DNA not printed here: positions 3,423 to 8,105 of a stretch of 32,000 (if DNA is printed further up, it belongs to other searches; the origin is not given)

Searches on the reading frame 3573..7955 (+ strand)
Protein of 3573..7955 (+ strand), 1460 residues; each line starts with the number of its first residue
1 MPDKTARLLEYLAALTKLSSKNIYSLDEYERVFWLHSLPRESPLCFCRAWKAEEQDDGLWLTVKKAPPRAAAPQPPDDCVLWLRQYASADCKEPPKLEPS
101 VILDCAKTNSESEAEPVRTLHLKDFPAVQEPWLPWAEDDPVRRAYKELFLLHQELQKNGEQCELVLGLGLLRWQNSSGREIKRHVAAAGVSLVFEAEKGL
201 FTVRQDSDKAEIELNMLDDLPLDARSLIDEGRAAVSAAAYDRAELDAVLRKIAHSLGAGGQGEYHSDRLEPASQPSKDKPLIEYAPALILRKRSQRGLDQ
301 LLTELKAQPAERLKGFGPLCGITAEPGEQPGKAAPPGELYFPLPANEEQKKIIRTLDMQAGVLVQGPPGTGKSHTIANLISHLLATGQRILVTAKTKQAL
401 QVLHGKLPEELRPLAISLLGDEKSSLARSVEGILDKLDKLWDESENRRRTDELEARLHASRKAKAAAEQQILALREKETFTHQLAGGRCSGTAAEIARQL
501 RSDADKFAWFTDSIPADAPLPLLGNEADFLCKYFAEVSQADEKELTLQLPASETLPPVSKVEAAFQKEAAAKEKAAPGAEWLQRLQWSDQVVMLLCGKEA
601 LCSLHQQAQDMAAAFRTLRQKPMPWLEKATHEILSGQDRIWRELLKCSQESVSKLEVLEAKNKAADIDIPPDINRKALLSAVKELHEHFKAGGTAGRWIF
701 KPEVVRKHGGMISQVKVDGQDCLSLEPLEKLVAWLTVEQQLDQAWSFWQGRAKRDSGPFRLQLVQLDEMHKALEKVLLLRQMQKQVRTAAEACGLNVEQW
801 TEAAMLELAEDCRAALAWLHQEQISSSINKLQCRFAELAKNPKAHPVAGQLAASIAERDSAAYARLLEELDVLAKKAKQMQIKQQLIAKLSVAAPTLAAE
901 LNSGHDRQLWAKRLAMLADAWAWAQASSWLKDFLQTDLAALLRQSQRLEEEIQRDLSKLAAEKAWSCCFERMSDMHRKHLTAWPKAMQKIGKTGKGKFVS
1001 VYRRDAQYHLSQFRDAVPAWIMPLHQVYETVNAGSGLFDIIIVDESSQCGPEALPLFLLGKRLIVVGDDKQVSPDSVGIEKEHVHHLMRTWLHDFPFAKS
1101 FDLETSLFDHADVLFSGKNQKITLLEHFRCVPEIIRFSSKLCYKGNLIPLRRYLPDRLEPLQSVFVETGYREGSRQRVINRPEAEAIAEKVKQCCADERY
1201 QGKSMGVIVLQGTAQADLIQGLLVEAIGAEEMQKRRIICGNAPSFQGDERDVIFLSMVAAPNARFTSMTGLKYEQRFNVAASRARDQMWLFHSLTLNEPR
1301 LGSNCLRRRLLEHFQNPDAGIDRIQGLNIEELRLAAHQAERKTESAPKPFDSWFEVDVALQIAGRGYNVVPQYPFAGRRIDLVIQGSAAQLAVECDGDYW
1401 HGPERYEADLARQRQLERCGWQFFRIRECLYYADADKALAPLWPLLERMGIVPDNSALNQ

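Call 8: search_protein_families(library=pfam, proteins=[window:3573-7955:+], max_evalue=0.0001)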
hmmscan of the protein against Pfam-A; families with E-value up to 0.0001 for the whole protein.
window:3573-7955:+ (1460 aa): 7 families
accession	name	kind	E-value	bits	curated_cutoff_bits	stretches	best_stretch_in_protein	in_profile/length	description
PF18741.7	MTES_1575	-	5.7e-26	90.9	38.2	1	1354-1444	1-94/96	REase_MTES_1575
PF13087.12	AAA_12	-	2.4e-18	66.9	27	1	1103-1290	1-190/195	AAA domain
PF13086.12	AAA_11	-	1.1e-17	65.1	27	1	346-475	3-148/257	AAA domain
PF13245.12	AAA_19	-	2.1e-09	38.1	25.1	1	349-410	1-64/134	AAA domain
PF13604.12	AAA_30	-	4e-09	36.9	27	1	345-406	2-65/191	AAA domain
PF00580.27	UvrD-helicase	-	3.7e-06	27.2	23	0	346-409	2-67/271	UvrD/REP helicase N-terminal domain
PF05127.21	NAT10_TcmA_helicase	-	3.2e-05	24.3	22.7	0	364-417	2-56/176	RNA cytidine acetyltransferase NAT10/TcmA, helicase domain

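Call 69: search_protein_families(library=padloc, proteins=[window:3573-7955:+], max_evalue=0.001)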
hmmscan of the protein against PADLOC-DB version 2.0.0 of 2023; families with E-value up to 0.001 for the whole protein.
window:3573-7955:+ (1460 aa): 10 families
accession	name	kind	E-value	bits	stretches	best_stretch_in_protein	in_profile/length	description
PDLC05009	PDC-S37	-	1.5e-45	153.5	2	1032-1437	932-1329/1550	-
PDLC03920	MkoA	-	6.1e-38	128.8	2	1035-1290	790-1072/1112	-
PDLC03924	MkoC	-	1.1e-31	107.8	1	693-1313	331-966/1136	-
PDLC02194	Hhe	-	6.7e-26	87.9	2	1027-1448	1370-1782/1911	-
PDLC03921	MkoA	-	1.6e-25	87.1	2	1037-1288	1296-1561/1607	-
PDLC04140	mad8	-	3e-09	34.8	1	348-468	16-138/314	mads_8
PDLC05035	PDC-S53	-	3.7e-05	20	1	346-407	496-556/900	-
PDLC02895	DpdJ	-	4.8e-05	18.4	0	1205-1293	370-453/2112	DpdJ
PDLC05064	PDC-S68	-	8.7e-05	18.4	1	347-403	688-744/1273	-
PDLC01734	typeIV_RecD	-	0.00052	16.4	0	346-404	341-399/763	RecD_0_IVD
